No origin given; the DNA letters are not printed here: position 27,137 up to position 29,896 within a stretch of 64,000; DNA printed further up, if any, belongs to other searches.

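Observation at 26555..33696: Lipid-linked glycosylation module: Dpm1-like GT2 + YfhO-like GT-C + GT2 + Wzx flippase + Tat-exported PLP enzyme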

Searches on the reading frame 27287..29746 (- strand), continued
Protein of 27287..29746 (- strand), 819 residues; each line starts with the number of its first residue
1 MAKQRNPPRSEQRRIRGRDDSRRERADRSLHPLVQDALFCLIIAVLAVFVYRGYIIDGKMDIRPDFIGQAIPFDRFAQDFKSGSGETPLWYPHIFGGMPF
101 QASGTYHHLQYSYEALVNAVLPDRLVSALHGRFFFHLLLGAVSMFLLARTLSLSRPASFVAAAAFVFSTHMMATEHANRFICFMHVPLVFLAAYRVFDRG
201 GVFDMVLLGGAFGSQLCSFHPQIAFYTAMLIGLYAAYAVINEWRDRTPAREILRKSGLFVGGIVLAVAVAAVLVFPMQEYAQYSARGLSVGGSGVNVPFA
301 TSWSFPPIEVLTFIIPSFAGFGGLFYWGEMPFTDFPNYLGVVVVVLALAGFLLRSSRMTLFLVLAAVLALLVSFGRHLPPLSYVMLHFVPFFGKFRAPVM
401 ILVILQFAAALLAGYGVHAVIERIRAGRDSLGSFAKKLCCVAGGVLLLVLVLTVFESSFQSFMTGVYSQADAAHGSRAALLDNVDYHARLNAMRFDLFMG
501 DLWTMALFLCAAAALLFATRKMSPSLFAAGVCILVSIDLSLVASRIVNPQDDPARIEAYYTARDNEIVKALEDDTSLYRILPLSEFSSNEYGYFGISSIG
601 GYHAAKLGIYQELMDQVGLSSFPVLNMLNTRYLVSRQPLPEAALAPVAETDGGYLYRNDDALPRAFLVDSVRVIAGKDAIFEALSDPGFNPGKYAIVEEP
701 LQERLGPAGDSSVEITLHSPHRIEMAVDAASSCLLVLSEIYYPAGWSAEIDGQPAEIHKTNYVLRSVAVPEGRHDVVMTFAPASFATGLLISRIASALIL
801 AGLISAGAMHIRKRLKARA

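Call 38: search_protein_families(library=pfam, proteins=[L012:8139-8879:+, L013:8780-9973:+, L015:8196-8684:+, L089:2291-3301:+, L089:7667-10006:+, L089:1030-2073:+, L018:8837-9979:+, L018:6615-7739:+, L018:5394-6329:+, L018:2602-4047:+], max_evalue=0.001)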
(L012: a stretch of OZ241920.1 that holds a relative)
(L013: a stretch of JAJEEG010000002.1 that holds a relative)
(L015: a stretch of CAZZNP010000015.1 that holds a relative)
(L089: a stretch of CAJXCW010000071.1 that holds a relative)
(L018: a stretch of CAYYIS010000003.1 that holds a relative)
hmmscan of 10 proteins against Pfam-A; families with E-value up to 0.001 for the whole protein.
L012:8139-8879:+ (246 aa): 0 families

L013:8780-9973:+ (397 aa): 5 families
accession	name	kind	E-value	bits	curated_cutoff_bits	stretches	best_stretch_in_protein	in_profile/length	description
PF08241.18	Methyltransf_11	-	2.3e-13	51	21.2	1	163-248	2-90/95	Methyltransferase domain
PF13649.12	Methyltransf_25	-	1.4e-10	42.2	27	1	162-247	2-95/97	Methyltransferase domain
PF13489.12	Methyltransf_23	-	1.1e-07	32.2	27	1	155-291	20-162/164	Methyltransferase domain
PF13847.12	Methyltransf_31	-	1.4e-07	31.7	27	1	160-268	6-125/145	Methyltransferase domain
PF08242.18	Methyltransf_12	-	1.3e-06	29.4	30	1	163-246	2-93/98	Methyltransferase domain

L015:8196-8684:+ (162 aa): 0 families

L089:2291-3301:+ (336 aa): 4 families
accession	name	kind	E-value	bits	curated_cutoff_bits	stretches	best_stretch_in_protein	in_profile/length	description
PF00535.33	Glycos_transf_2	-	5.1e-28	98.6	23.3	1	6-174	2-165/168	Glycosyl transferase family 2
PF13641.12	Glyco_tranf_2_3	-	2.5e-13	51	27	1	4-221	3-219/230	Glycosyltransferase like family 2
PF13632.12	Glyco_trans_2_3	-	3.3e-09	37.3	27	1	82-220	1-130/198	Glycosyl transferase family group 2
PF10111.15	Glyco_tranf_2_2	-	0.00044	20.3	27.3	1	6-196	4-199/276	Glycosyltransferase like family 2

L089:7667-10006:+ (779 aa): 1 family
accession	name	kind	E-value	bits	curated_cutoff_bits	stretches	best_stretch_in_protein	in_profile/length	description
PF09586.16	YfhO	-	1.2e-08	34.3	28.5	1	683-761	755-834/835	Bacterial membrane protein YfhO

L089:1030-2073:+ (347 aa): 2 families
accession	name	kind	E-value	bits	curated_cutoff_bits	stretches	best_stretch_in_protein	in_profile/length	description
PF02911.23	Formyl_trans_C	-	9e-13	48.7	21.1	1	231-316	3-81/100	Formyl transferase, C-terminal domain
PF00551.24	Formyl_trans_N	-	7.4e-09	36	26.1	1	73-192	45-167/181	Formyl transferase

L018:8837-9979:+ (380 aa): 6 families
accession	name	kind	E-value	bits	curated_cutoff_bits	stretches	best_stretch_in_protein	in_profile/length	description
PF00534.26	Glycos_transf_1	-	1.3e-39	136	26.4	1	199-353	14-169/172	Glycosyl transferases group 1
PF13692.12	Glyco_trans_1_4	-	6.4e-34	117.7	27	1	201-341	2-141/142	Glycosyl transferases group 1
PF20706.3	GT4-conflict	-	2.8e-12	46.7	26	1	199-367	196-383/385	Family 4 Glycosyltransferase in conflict systems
PF13439.12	Glyco_transf_4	-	2.1e-11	44.5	28.5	1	16-173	3-163/170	Glycosyltransferase Family 4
PF13579.12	Glyco_trans_4_4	-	1.9e-05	25.5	29.7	1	104-173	92-156/158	Glycosyl transferase 4-like domain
PF13524.12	Glyco_trans_1_2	-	0.00042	20.7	25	1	232-370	14-143/144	Glycosyl transferase-like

L018:6615-7739:+ (374 aa): 6 families
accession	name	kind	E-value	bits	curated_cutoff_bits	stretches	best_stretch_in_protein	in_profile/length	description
PF13692.12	Glyco_trans_1_4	-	4.5e-34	118.2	27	1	191-332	2-142/142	Glycosyl transferases group 1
PF00534.26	Glycos_transf_1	-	5.6e-34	117.6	26.4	1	190-343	15-169/172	Glycosyl transferases group 1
PF13439.12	Glyco_transf_4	-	9.4e-18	65.2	28.5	1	13-167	2-167/170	Glycosyltransferase Family 4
PF13579.12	Glyco_trans_4_4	-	6.7e-09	36.7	29.7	1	13-165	1-158/158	Glycosyl transferase 4-like domain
PF13524.12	Glyco_trans_1_2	-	1.9e-08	34.8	25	1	213-360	7-143/144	Glycosyl transferase-like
PF20706.3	GT4-conflict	-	3.6e-08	33.2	26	1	191-302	198-315/385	Family 4 Glycosyltransferase in conflict systems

L018:5394-6329:+ (311 aa): 3 families
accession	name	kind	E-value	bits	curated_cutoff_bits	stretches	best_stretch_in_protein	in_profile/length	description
PF00535.33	Glycos_transf_2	-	8e-11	42.6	23.3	1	5-52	1-48/168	Glycosyl transferase family 2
PF13641.12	Glyco_tranf_2_3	-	3.3e-08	34.3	27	1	109-191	135-213/230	Glycosyltransferase like family 2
PF13632.12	Glyco_trans_2_3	-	8.9e-06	26.1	27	1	132-234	72-175/198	Glycosyl transferase family group 2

L018:2602-4047:+ (481 aa): 3 families
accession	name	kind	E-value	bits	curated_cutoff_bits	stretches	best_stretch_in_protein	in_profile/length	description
PF01943.22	Polysacc_synt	-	2.5e-31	109.6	28.2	1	11-280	1-273/274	Polysaccharide biosynthesis protein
PF13440.11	Polysacc_synt_3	-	2.1e-08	34.2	23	1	35-329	1-292/293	Polysaccharide biosynthesis protein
PF01554.23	MatE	-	9.4e-07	29.1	24.9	1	221-378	1-161/161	MatE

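Call 68: search_protein_families(library=pfam, proteins=[L080:1113-2306:+, L080:2299-3489:+, L080:3335-4399:+, L080:4275-5771:+, L080:5795-6904:+, L080:6944-8731:+, L080:8769-10001:+, L080:12436-13149:+, L080:12912-15305:+, L080:15254-16669:+], max_evalue=0.001)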
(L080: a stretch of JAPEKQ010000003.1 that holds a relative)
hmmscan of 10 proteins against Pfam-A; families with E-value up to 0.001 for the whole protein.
L080:1113-2306:+ (397 aa): 3 families
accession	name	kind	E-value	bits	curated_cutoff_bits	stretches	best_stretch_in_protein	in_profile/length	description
PF00535.33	Glycos_transf_2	-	7.5e-32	111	23.3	1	87-249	1-167/168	Glycosyl transferase family 2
PF13641.12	Glyco_tranf_2_3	-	3.6e-06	27.6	27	1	86-200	3-120/230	Glycosyltransferase like family 2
PF10111.15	Glyco_tranf_2_2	-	0.0007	19.6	27.3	0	87-177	1-91/276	Glycosyltransferase like family 2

L080:2299-3489:+ (396 aa): 3 families
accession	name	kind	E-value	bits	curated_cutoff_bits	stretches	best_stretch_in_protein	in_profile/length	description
PF13692.12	Glyco_trans_1_4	-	9.5e-31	107.4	27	1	217-358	1-140/142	Glycosyl transferases group 1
PF00534.26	Glycos_transf_1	-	1.8e-28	99.7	26.4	1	210-363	8-161/172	Glycosyl transferases group 1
PF13579.12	Glyco_trans_4_4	-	2.7e-05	25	29.7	1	30-186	1-147/158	Glycosyl transferase 4-like domain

L080:3335-4399:+ (354 aa): 4 families
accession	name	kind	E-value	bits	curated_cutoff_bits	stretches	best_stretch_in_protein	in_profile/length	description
PF00535.33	Glycos_transf_2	-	3.1e-22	79.7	23.3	1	60-207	2-140/168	Glycosyl transferase family 2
PF13641.12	Glyco_tranf_2_3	-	8.1e-21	75.5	27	1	56-275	1-215/230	Glycosyltransferase like family 2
PF13632.12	Glyco_trans_2_3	-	0.00018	21.8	27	1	139-307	1-152/198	Glycosyl transferase family group 2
PF12804.13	NTP_transf_3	-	0.00021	22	27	1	63-167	19-117/160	MobA-like NTP transferase domain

L080:4275-5771:+ (498 aa): 2 families
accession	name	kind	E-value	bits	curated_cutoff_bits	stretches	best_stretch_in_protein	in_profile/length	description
PF01663.27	Phosphodiest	-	4.6e-27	96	23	1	79-385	1-234/342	Type I phosphodiesterase / nucleotide pyrophosphatase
PF00884.28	Sulfatase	-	2.1e-06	27.7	25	1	133-435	58-300/301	Sulfatase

L080:5795-6904:+ (369 aa): 1 family
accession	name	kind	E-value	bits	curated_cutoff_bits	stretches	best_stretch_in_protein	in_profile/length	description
PF01075.23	Glyco_transf_9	-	1.8e-20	73.7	22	1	98-342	7-241/247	Glycosyltransferase family 9 (heptosyltransferase)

L080:6944-8731:+ (595 aa): 1 family
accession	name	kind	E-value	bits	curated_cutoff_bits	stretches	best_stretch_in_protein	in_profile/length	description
PF01663.27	Phosphodiest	-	1.6e-29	104.1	23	1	211-487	2-234/342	Type I phosphodiesterase / nucleotide pyrophosphatase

L080:8769-10001:+ (410 aa): 1 family
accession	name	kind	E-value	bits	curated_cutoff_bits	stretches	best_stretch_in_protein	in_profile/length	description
PF01943.22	Polysacc_synt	-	4.7e-07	30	28.2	1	21-277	10-272/274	Polysaccharide biosynthesis protein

L080:12436-13149:+ (237 aa): 3 families
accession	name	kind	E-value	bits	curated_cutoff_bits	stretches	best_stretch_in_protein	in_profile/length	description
PF00535.33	Glycos_transf_2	-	1.2e-31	110.4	23.3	1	5-169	2-167/168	Glycosyl transferase family 2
PF13641.12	Glyco_tranf_2_3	-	2.8e-09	37.8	27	1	3-210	3-215/230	Glycosyltransferase like family 2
PF10111.15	Glyco_tranf_2_2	-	0.00037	20.5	27.3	1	5-94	2-92/276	Glycosyltransferase like family 2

L080:12912-15305:+ (797 aa): 5 families
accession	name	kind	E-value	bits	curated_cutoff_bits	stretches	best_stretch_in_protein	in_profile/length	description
PF02397.22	Bac_transf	-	3.2e-25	89.1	27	1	626-780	1-172/179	Bacterial sugar transferase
PF13641.12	Glyco_tranf_2_3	-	3.3e-18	67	27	1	88-313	3-214/230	Glycosyltransferase like family 2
PF00535.33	Glycos_transf_2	-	3.6e-18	66.5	23.3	1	89-212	1-126/168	Glycosyl transferase family 2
PF13727.12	CoA_binding_3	-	4.1e-17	63.2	25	1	412-589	3-174/175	CoA-binding domain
PF13632.12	Glyco_trans_2_3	-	2.1e-05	24.9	27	1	257-411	72-196/198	Glycosyl transferase family group 2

L080:15254-16669:+ (471 aa): 1 family
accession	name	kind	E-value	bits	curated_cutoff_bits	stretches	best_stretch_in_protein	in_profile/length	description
PF07494.17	Reg_prop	-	1.2e-13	49.8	20.4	1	299-321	1-23/24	Two component regulator propeller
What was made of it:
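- L080 carries GT4, GT9 and a Bac_transf priming enzyme (call 68).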

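Call 76: search_protein_families(library=pfam, proteins=[L055:923-1549:+, L055:1546-2478:+, L055:2487-3608:+, L055:3586-4455:+, L055:6303-7298:+, L055:7321-8517:+, L055:8526-10034:+, L055:12391-13560:+, L055:13965-14510:+, L055:14586-15506:+], max_evalue=0.0001)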
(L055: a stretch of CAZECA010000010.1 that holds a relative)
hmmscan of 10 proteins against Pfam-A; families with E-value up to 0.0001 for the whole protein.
L055:923-1549:+ (208 aa): 0 families

L055:1546-2478:+ (310 aa): 3 families
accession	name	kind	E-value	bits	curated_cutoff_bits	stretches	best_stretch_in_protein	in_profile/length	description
PF00535.33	Glycos_transf_2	-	3.2e-35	122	23.3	1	5-165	1-166/168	Glycosyl transferase family 2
PF10111.15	Glyco_tranf_2_2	-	2.1e-06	27.9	27.3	1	5-94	1-91/276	Glycosyltransferase like family 2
PF13641.12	Glyco_tranf_2_3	-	1.3e-05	25.8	27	1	4-126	3-129/230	Glycosyltransferase like family 2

L055:2487-3608:+ (373 aa): 2 families
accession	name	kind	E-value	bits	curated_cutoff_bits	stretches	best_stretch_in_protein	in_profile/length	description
PF00534.26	Glycos_transf_1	-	4e-24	85.5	26.4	1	189-349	5-163/172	Glycosyl transferases group 1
PF13692.12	Glyco_trans_1_4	-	6.5e-24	85.2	27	1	199-339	2-140/142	Glycosyl transferases group 1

L055:3586-4455:+ (289 aa): 5 families
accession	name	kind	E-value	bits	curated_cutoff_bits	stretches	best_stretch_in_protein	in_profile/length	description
PF00535.33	Glycos_transf_2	-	2.7e-23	83.2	23.3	1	15-183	3-163/168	Glycosyl transferase family 2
PF13641.12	Glyco_tranf_2_3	-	1.1e-13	52.2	27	1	10-231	1-218/230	Glycosyltransferase like family 2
PF13632.12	Glyco_trans_2_3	-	6.5e-12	46.1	27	1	93-279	1-178/198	Glycosyl transferase family group 2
PF10111.15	Glyco_tranf_2_2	-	1.2e-09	38.5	27.3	1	26-224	16-216/276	Glycosyltransferase like family 2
PF02709.20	Glyco_transf_7C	-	4.4e-08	33.1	23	1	168-223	15-73/78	N-terminal domain of galactosyltransferase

L055:6303-7298:+ (331 aa): 2 families
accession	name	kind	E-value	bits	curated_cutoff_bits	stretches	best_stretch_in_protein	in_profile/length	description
PF13469.12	Sulfotransfer_3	-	4.6e-21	76.5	27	1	143-290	81-215/216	Sulfotransferase family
PF00685.33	Sulfotransfer_1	-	4.6e-08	33.2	22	1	35-294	3-186/255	Sulfotransferase domain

L055:7321-8517:+ (398 aa): 1 family
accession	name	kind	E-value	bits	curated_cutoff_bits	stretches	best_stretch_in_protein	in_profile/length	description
PF04464.20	Glyphos_transf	-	4.1e-64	217.3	22.1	1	23-394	9-365/367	CDP-Glycerol:Poly(glycerophosphate) glycerophosphotransferase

L055:8526-10034:+ (502 aa): 3 families
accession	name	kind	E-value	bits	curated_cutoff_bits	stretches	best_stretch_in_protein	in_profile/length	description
PF13440.11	Polysacc_synt_3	-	2.5e-16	60.2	23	1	36-339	1-288/293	Polysaccharide biosynthesis protein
PF01943.22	Polysacc_synt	-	1e-15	58.3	28.2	1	13-293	2-273/274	Polysaccharide biosynthesis protein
PF01554.23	MatE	-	9.5e-10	38.8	24.9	1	234-392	1-161/161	MatE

L055:12391-13560:+ (389 aa): 2 families
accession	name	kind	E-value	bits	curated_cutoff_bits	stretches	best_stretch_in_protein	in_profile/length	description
PF02518.31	HATPase_c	-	1.5e-20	74.1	26.4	1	285-388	4-108/111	Histidine kinase-, DNA gyrase B-, and HSP90-like ATPase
PF00512.31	HisKA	-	1.3e-06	28.8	26.9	1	183-234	6-62/66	His Kinase A (phospho-acceptor) domain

L055:13965-14510:+ (181 aa): 1 family
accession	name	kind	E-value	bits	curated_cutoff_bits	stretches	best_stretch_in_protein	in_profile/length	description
PF01327.26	Pep_deformylase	-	9.6e-52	175.1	22.8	1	4-152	2-154/156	Polypeptide deformylase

L055:14586-15506:+ (306 aa): 2 families
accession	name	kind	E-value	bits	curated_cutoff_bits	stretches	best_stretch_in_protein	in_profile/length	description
PF00551.24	Formyl_trans_N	-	4e-37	128.1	26.1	1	1-178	1-180/181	Formyl transferase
PF02911.23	Formyl_trans_C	-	4.9e-24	84.9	21.1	1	202-296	1-98/100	Formyl transferase, C-terminal domain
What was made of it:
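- L055 carries a sulfotransferase and a TagF-like gene (call 76).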
